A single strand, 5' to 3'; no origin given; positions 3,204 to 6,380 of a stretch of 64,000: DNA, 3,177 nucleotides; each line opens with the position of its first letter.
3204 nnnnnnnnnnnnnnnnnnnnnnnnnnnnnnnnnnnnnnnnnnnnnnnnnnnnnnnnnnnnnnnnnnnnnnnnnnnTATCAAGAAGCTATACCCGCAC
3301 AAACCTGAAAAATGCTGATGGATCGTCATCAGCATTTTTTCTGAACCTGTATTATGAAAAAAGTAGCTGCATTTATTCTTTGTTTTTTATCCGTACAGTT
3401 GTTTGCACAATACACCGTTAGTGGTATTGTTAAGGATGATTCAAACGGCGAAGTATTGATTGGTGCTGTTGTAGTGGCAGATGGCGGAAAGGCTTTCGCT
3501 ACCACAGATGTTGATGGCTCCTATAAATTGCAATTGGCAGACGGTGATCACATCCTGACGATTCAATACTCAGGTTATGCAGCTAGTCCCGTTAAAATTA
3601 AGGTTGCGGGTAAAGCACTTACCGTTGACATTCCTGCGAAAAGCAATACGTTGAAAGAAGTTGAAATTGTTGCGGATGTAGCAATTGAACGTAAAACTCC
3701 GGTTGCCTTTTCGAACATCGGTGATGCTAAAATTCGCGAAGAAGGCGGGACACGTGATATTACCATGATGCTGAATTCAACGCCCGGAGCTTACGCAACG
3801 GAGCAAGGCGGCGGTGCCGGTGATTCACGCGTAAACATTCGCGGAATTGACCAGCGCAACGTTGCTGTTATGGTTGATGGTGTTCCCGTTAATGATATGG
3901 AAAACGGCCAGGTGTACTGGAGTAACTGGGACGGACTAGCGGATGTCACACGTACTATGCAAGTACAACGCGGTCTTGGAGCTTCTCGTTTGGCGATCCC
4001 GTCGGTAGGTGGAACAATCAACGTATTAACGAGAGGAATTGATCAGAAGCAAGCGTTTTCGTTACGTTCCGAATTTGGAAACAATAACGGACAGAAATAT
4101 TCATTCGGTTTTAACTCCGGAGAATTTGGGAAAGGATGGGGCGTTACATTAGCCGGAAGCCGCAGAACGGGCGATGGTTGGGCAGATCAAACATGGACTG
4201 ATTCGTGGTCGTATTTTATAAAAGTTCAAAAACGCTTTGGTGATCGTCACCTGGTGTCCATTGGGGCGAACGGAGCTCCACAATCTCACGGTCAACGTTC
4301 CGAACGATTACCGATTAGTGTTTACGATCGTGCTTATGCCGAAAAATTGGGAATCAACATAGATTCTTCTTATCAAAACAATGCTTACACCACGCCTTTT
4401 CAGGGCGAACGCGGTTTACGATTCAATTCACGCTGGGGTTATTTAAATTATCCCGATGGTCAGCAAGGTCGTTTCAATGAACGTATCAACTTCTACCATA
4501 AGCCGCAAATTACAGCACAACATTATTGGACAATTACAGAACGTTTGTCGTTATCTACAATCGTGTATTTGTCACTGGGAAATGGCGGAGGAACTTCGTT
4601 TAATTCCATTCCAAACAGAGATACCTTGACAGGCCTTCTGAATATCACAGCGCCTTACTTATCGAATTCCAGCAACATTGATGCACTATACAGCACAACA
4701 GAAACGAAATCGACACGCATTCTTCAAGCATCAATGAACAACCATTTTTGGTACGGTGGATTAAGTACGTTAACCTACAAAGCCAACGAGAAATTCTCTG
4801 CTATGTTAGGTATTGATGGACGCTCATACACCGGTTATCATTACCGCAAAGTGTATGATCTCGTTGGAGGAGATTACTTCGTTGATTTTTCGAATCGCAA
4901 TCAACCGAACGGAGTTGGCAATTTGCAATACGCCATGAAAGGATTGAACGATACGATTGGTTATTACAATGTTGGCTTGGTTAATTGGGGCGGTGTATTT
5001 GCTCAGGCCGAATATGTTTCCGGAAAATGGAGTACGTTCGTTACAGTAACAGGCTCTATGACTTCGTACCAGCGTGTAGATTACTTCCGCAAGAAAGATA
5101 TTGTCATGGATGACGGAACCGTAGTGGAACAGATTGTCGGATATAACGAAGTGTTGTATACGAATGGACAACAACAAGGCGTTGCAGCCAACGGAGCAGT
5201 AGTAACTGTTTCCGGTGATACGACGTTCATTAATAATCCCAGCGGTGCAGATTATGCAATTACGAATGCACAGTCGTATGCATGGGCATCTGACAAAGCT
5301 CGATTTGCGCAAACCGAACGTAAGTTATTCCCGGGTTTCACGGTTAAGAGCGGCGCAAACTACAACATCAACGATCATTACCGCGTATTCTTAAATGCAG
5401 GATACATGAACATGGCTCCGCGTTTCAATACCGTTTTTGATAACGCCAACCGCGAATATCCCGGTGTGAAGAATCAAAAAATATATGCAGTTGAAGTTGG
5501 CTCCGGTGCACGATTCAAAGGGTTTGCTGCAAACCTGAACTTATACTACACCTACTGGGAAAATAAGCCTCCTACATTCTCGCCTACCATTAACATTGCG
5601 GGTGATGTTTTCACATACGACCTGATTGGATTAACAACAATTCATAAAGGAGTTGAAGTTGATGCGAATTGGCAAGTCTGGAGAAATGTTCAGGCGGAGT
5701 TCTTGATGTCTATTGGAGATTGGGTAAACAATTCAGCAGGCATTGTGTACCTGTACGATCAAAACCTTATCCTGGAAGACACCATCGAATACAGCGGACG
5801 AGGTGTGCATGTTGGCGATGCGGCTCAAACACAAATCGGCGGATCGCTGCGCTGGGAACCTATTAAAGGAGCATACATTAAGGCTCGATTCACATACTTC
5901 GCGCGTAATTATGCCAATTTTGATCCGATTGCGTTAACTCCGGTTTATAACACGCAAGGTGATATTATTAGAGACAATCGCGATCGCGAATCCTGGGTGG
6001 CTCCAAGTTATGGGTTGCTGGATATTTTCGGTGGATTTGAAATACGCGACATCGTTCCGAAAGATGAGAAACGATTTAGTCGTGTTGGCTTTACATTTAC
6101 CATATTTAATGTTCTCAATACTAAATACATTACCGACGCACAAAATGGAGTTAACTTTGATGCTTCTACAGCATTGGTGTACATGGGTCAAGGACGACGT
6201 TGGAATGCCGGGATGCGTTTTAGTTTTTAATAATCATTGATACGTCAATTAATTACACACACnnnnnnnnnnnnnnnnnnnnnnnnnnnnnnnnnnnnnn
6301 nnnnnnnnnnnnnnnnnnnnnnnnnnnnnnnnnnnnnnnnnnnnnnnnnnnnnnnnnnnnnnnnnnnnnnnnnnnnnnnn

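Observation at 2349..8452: LTD protein + TonB-dependent receptor + secreted Endonuclease-I nuclease: candidate extracellular-DNA scavenging module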

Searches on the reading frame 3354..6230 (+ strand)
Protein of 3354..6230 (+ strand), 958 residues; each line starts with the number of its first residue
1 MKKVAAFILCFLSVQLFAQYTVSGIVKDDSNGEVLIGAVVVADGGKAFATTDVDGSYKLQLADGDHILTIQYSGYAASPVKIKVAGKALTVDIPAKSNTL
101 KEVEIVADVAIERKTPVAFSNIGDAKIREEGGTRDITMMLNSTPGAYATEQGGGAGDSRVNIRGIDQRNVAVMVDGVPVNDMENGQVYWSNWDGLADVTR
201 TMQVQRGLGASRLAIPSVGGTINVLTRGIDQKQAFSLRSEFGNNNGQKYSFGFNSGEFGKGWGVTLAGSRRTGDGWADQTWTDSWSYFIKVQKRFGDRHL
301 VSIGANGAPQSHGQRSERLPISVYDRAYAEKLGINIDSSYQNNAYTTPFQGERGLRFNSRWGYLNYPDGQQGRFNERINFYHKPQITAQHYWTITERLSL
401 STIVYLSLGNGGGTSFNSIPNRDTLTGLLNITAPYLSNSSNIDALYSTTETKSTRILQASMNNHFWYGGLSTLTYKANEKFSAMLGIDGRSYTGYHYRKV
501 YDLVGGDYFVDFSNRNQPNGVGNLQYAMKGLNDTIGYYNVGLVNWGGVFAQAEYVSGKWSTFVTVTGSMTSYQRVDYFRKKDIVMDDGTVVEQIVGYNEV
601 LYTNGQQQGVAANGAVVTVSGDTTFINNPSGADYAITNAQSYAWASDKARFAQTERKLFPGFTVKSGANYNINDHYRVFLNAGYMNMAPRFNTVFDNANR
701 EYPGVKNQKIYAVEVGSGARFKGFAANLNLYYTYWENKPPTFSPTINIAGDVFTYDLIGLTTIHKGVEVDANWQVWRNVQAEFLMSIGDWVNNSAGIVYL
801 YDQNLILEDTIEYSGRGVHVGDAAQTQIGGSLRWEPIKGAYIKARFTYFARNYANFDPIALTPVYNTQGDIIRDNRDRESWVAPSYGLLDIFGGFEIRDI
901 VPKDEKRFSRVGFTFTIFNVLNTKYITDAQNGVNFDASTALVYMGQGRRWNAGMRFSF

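Call 7: search_protein_families(library=pfam, proteins=[window:3354-6230:+], max_evalue=0.01)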
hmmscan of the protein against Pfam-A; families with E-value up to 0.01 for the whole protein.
window:3354-6230:+ (958 aa): 2 families
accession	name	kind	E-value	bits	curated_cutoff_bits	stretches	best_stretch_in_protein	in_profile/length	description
PF07715.20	Plug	-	3.3e-13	50.5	23.9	1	113-220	3-106/107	TonB-dependent Receptor Plug Domain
PF13715.12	CarbopepD_reg_2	-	7.5e-12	45.6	32.2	1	22-103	1-86/88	CarboxypepD_reg-like domain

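Call 8: search_protein_families(library=ncbifam, proteins=[window:3354-6230:+], max_evalue=0.01)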
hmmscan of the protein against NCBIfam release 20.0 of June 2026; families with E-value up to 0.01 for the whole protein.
window:3354-6230:+ (958 aa): 3 families
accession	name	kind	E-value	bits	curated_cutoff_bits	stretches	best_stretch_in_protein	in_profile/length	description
TIGR04056.1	OMP_RagA_SusC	subfamily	2.2e-19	69.4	368.25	1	21-181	2-165/981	SusC/RagA family TonB-linked outer membrane protein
TIGR01786.1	TonB-hemlactrns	subfamily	1.3e-11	43.6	323.75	2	113-190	19-94/719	TonB-dependent hemoglobin/transferrin/lactoferrin family receptor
TIGR01779.1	TonB-B12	equivalog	2.3e-09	36.4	599.7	1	133-276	62-202/614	TonB-dependent vitamin B12 receptor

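Call 10: find_related_loci(query=window:3354-6230:+, collection=genome_contigs, flank=6000)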
Query window:3354-6230:+ (958 aa) in genome_contigs; peptide patterns used: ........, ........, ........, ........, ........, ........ (x = any residue, [..] = any of these).
360 stretches matched a pattern; 311 encode a relative of the query (tblastn E <= 1e-3); the best 80 are kept; 80 distinct loci.
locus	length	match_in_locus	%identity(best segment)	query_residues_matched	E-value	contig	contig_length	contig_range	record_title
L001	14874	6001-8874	97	1-958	0e+0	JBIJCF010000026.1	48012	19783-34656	MAG: Bacteroidia bacterium isolate ME2006-08-18D11_3300042945_group2_bin212 Rohwer_bin431_scaffold_176_c1, whole genome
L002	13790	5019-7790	95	1-958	0e+0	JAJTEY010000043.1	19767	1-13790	MAG: Bacteroidetes bacterium isolate 49618_E68 Sample_49618_scaffold_4257, whole genome shotgun sequence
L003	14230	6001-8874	67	1-958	0e+0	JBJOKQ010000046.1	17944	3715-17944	MAG: Bacteroidota bacterium isolate sycamorecreek_2019_sw_WHONDRS-S19S_0028_A_bin.11 scaffold_0000520, whole genome shot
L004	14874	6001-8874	67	1-958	0e+0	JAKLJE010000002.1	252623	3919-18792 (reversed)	MAG: Bacteroidia bacterium isolate MAG.246 MAG.246-NODE_2_length_252623_cov_5.816148, whole genome shotgun sequence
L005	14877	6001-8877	66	1-958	0e+0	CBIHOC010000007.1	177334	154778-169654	MAG TPA_asm: uncultured Chryseobacterium sp. isolate SRR18156182_binner12_Refined_23 genome assembly, contig: ERZ2733683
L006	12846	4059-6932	64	1-958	0e+0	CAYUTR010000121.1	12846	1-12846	MAG TPA_asm: uncultured Chryseobacterium sp. isolate SRP136066_co1_95 genome assembly, contig: NODE_5878_length_12846_co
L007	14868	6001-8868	63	1-958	0e+0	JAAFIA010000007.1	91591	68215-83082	MAG: Bacteroidetes bacterium isolate bin17.concoct.ball.095 WN_Bacteroidetes_4_scaffold_7, whole genome shotgun sequence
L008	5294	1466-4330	63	4-958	0e+0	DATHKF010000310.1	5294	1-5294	MAG TPA_asm: Bacteroidia bacterium isolate SMAG_U12573 k141_18615, whole genome shotgun sequence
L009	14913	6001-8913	60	4-958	0e+0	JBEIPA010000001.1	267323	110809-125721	MAG: Flavobacteriales bacterium isolate Sample-106-S6-bin-32 Sample_106_S6-bin_32-k141_673406, whole genome shotgun sequ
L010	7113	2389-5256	61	1-958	0e+0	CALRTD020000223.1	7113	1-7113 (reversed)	MAG: Synechococcus sp. UW140 isolate JJ-JE56-12-3-mx-bin559 genome assembly, contig: JJ-RDS211-73-C904, whole genome sho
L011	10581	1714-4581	61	1-958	0e+0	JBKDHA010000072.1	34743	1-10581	MAG: Bacteroidota bacterium isolate samp_2115_semibin_49 samp_2115_699842, whole genome shotgun sequence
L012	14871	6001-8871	61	18-958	0e+0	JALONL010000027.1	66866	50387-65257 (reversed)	MAG: Bacteroidia bacterium isolate Prado076 scaffold_265, whole genome shotgun sequence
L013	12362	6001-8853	62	13-958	0e+0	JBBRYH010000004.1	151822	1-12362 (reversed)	MAG: Bacteroidia bacterium isolate La5_metabat2.035 La5_metabat2.035_K_2431906_L_151822_cov_15.6548, whole genome shotgu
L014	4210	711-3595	62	1-958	0e+0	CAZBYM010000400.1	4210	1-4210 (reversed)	MAG TPA_asm: uncultured Chryseobacterium sp. isolate binchicken_co248_158 genome assembly, contig: NODE_41062_length_421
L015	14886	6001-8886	60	1-958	0e+0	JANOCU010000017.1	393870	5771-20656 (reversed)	MAG: Bacteroidota bacterium isolate VAR_17_metabat_285 VAR_17_k141_4291574, whole genome shotgun sequence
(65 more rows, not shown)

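Call 23: find_homologous_proteins(query=window:3354-6230:+, max_evalue=0.00001)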
Query window:3354-6230:+ (958 aa): 7652 proteins with E <= 0.00001 among 8000 candidates; the best 120 are listed.
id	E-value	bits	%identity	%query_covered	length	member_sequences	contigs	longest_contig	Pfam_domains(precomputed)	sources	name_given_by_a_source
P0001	0.0e+0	2171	98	100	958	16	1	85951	PF13715.13,PF07715.21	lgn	-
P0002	0.0e+0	1678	75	100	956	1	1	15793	PF13715.13,PF07715.21,PF13620.13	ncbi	ncbi:MAG: TonB-dependent receptor [Bacteroidia bacterium]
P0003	0.0e+0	1497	67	100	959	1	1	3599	PF13715.13,PF07715.21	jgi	jgi:iron complex outermembrane recepter protein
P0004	0.0e+0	1478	66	100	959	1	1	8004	PF13715.13,PF07715.21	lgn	-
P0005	0.0e+0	1463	67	100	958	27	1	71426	PF13715.13,PF07715.21,PF13620.13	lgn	-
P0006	0.0e+0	1455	66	99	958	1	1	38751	PF13715.13,PF07715.21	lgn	-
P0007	0.0e+0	1450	65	100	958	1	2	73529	PF13715.13,PF07715.21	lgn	-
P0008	0.0e+0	1439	66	100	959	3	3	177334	PF13715.13,PF07715.21,PF13620.13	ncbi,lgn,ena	-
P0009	0.0e+0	1435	64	100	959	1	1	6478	PF13715.13,PF07715.21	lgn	-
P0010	0.0e+0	1435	65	100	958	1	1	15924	PF13715.13,PF07715.21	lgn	-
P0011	0.0e+0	1430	64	100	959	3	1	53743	PF13715.13,PF07715.21,PF13620.13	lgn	-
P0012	0.0e+0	1426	65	100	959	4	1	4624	PF13715.13,PF07715.21,PF13620.13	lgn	-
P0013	0.0e+0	1425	64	100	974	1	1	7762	PF13715.13,PF07715.21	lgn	-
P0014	0.0e+0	1421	64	100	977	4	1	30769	PF13715.13,PF07715.21,PF13620.13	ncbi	-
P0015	0.0e+0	1414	64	100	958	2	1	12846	PF13715.13,PF07715.21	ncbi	-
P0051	0.0e+0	1274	59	100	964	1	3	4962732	PF13715.13,PF07715.21,PF13620.13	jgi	jgi:hypothetical protein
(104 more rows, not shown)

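Call 55: find_encoding_contigs(protein=P0051, flank=8000, max_places=2)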
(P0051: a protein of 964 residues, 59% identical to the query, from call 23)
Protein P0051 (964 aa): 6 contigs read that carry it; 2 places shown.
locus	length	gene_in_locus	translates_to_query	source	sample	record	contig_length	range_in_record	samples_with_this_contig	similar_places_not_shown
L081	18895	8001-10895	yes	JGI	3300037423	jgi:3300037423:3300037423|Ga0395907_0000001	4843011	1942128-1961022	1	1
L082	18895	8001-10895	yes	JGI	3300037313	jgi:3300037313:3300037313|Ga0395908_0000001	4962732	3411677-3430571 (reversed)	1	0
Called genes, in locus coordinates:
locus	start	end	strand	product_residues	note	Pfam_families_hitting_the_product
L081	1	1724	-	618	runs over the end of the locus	PF01401:Peptidase_M2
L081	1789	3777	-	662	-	PF13231:PMT_2, PF13181:TPR_8 (faint), PF13431:TPR_17 (faint), PF13432:TPR_16 (faint), PF14559:TPR_19 (faint), PF07719:TPR_2 (faint), PF13414:TPR_11 (faint), PF00515:TPR_1 (faint), +1 more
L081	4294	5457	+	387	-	PF04116:FA_hydroxylase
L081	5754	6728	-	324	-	PF01916:DS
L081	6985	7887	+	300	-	PF00932:LTD, PF18962:Por_Secre_tail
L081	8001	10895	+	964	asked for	PF13620:CarboxypepD_reg, PF13715:CarbopepD_reg_2, PF07715:Plug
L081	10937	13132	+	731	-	PF04231:Endonuclease_1, PF18962:Por_Secre_tail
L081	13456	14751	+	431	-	PF01551:Peptidase_M23, PF01476:LysM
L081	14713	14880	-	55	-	-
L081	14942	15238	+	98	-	-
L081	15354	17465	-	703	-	-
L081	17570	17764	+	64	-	-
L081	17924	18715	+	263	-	-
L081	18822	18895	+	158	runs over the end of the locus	PF12867:DinB_2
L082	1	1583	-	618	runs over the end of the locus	PF01401:Peptidase_M2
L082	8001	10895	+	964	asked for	PF13620:CarboxypepD_reg, PF13715:CarbopepD_reg_2, PF07715:Plug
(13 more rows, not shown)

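Call 56: search_dna_similar(query=window:3354-6230:+, collection=plasmids, mode=protein, max_evalue=1e-10, max_rows=25)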
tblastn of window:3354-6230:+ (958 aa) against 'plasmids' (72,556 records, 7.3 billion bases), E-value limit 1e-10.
Records with a match: 8; places in all: 9; records where one place covers at least 80% of the query: 2.
Best place of each record, by identity: <60% 8.
By first word of the organism name: Persicobacter 2; Phocaeicola 1; Flammeovirga 1; Aureibacter 1; Bacteroides 1; Chondrinema 1; Adhaeribacter 1.
By predicted mobility (MOB-suite, as given by PLSDB): non-mobilizable 8.
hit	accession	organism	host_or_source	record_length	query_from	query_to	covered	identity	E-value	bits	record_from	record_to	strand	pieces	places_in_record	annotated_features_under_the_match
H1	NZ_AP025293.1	Persicobacter psychrovividus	-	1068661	4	958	100%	33.0%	3e-127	433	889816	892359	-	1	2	none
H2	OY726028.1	Phocaeicola massiliensis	-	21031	4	958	93%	33.9%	1e-96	438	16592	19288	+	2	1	record has no annotation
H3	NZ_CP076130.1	Flammeovirga kamogawensis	single bacterial isolate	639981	1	547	57%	24.8%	2e-25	122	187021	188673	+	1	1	TonB-dependent receptor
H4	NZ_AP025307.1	Aureibacter tunicatorum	-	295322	13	574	59%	23.6%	3e-27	128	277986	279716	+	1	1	carboxypeptidase regulatory-like domain-containing protein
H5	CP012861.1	Persicobacter sp. JZB09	cell culture,soil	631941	4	417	43%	26.8%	5e-29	133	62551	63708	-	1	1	record has no annotation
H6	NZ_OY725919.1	Bacteroides finegoldii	-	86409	80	290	22%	30.4%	2e-21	108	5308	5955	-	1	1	TonB-dependent receptor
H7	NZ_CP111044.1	Chondrinema litorale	Seaweed,red alga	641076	80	299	23%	27.9%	7e-14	84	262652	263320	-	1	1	TonB-dependent receptor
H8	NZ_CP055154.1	Adhaeribacter swui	Cell culture,Mud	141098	1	276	29%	22.0%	4e-11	75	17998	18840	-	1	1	TonB-dependent receptor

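Call 57: get_annotated_region(hit=H2, flank=9000)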
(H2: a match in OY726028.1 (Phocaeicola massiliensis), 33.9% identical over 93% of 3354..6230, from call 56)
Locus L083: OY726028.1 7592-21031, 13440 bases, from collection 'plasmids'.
description: Phocaeicola massiliensis strain Bacteroides massiliensis TSDC17.2-1.1 genome assembly, plasmid: 54
organism: Phocaeicola massiliensis (NCBI taxid 204516)
taxonomy: Bacteria; Bacteroidota; Bacteroidia; Bacteroidales; Bacteroidaceae; Phocaeicola; Phocaeicola massiliensis
host: -; source: -; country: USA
typing (MOB-suite, as given by PLSDB): non-mobilizable
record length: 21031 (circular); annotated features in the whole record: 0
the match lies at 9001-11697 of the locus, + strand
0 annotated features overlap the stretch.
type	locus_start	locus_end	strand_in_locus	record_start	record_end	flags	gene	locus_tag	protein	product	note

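Call 58: get_annotated_region(hit=H1, flank=8000)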
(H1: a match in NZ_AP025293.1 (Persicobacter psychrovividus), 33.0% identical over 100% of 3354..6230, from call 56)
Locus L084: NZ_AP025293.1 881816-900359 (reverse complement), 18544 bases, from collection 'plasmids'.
description: Persicobacter psychrovividus strain NBRC 101262 plasmid pPP1, complete sequence
organism: Persicobacter psychrovividus (NCBI taxid 387638)
taxonomy: Bacteria; Bacteroidota; Cytophagia; Cytophagales; Persicobacteraceae; Persicobacter; Persicobacter psychrovividus
host: -; source: -; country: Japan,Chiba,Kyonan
typing (MOB-suite, as given by PLSDB): non-mobilizable
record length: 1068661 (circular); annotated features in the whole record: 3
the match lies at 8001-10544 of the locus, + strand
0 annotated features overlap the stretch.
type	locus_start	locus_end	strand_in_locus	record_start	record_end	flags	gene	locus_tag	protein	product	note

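Call 61: search_protein_families(library=pfam, proteins=[L083:4235-4885:+, L083:4938-5759:+, L083:5774-6943:+, L083:6961-8649:+, L083:8971-11700:+, L083:11717-13318:+, L083:2624-4090:-, L083:1354-2610:+], max_evalue=0.001)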
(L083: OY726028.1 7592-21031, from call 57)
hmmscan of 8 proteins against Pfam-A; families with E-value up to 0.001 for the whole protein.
L083:4235-4885:+ (216 aa): 3 families
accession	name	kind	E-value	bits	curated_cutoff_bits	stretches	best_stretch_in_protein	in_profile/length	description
PF13419.12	HAD_2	-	6.5e-26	92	23.8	1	10-182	2-177/178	Haloacid dehalogenase-like hydrolase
PF00702.32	Hydrolase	-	3.4e-20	73.7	26.4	1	8-176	3-190/191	haloacid dehalogenase-like hydrolase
PF12710.13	HAD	-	6.9e-06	27.1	27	1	9-110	1-112/189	haloacid dehalogenase-like hydrolase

L083:4938-5759:+ (273 aa): 2 families
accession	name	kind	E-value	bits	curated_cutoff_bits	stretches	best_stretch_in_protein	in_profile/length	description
PF02548.21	Pantoate_transf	-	9e-113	376.4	28.7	1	11-269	1-259/259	Ketopantoate hydroxymethyltransferase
PF13714.12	PEP_mutase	-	0.00029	20.9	31.5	1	19-124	3-105/240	Phosphoenolpyruvate phosphomutase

L083:5774-6943:+ (389 aa): 1 family
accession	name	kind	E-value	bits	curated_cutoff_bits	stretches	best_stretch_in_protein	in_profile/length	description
PF07690.21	MFS_1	-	9.9e-18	64.6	33.4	1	22-339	1-343/347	Major Facilitator Superfamily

L083:6961-8649:+ (562 aa): 14 families
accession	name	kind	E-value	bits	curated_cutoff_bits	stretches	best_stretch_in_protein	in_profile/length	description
PF00005.33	ABC_tran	-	6.3e-54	182.7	25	2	25-199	1-137/137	ABC transporter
PF13304.12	AAA_21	-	5.2e-17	63.3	27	0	359-394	1-44/304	AAA domain, putative AbiEii toxin, Type IV TA system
PF12848.13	ABC_tran_Xtn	-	2.4e-11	44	25.9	1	238-315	1-81/85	ABC transporter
PF02463.25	SMC_N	-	3.5e-10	40.1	40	0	151-231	135-203/220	RecF/RecN/SMC N terminal domain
PF13238.12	AAA_18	-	2.6e-07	31.6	29.4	1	38-164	1-102/128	AAA domain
PF13555.12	AAA_29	-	1.6e-06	28.2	27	0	347-374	12-39/61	P-loop containing region of AAA domain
PF13476.12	AAA_23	-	5.1e-06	27.7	27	1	347-377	10-39/201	AAA domain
PF13166.12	AAA_13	-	3.2e-05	23.3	36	0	363-383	22-42/713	AAA domain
PF13401.12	AAA_22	-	9.3e-05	23.2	27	0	358-390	6-33/130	AAA domain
PF13521.12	AAA_28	-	0.00018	22.2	27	0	37-86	1-45/164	AAA domain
PF00931.28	NB-ARC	-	0.00018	21.3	23.5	0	358-396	19-57/248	NB-ARC domain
PF05783.17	DLIC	-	0.0003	20.2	19.7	0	354-411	22-74/471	Dynein light intermediate chain (DLIC)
PF01926.29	MMR_HSR1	-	0.0004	20.9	21.9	0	37-58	1-22/113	50S ribosome-binding GTPase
PF01637.24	ATPase_2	-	0.00097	19.4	33.2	0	40-71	25-56/225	ATPase domain predominantly from Archaea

L083:8971-11700:+ (909 aa): 4 families
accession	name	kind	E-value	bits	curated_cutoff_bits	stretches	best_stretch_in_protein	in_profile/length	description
PF13715.12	CarbopepD_reg_2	-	9e-19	67.7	32.2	1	28-113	1-88/88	CarboxypepD_reg-like domain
PF07715.20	Plug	-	8.3e-13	49.2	23.9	1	121-200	3-80/107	TonB-dependent Receptor Plug Domain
PF13620.12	CarboxypepD_reg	-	3.5e-11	43.7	32.3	1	27-87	1-65/82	Carboxypeptidase regulatory-like domain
PF23591.1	CILP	-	2.8e-06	27.7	27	1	25-84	4-62/90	Cartilage intermediate layer protein 1-like domain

L083:11717-13318:+ (533 aa): 1 family
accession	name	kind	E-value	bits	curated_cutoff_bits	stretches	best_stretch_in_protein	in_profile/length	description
PF16409.10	DUF5017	-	1.2e-12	48.2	28.8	1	244-325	66-153/187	Domain of unknown function (DUF5017)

L083:2624-4090:- (488 aa): 2 families
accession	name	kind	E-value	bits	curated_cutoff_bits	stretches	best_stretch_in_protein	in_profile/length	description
PF00999.27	Na_H_Exchanger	-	7.2e-54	183.5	26.2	1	18-395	7-374/375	Sodium/hydrogen exchanger, transmembrane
PF02080.26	TrkA_C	-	1e-07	32.2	27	1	435-477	14-58/71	TrkA-C domain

L083:1354-2610:+ (418 aa): 1 family
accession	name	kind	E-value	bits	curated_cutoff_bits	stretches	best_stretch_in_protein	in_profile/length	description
PF01566.24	Nramp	-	1.5e-113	379.9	29.8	1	42-393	1-356/357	Natural resistance-associated macrophage protein-like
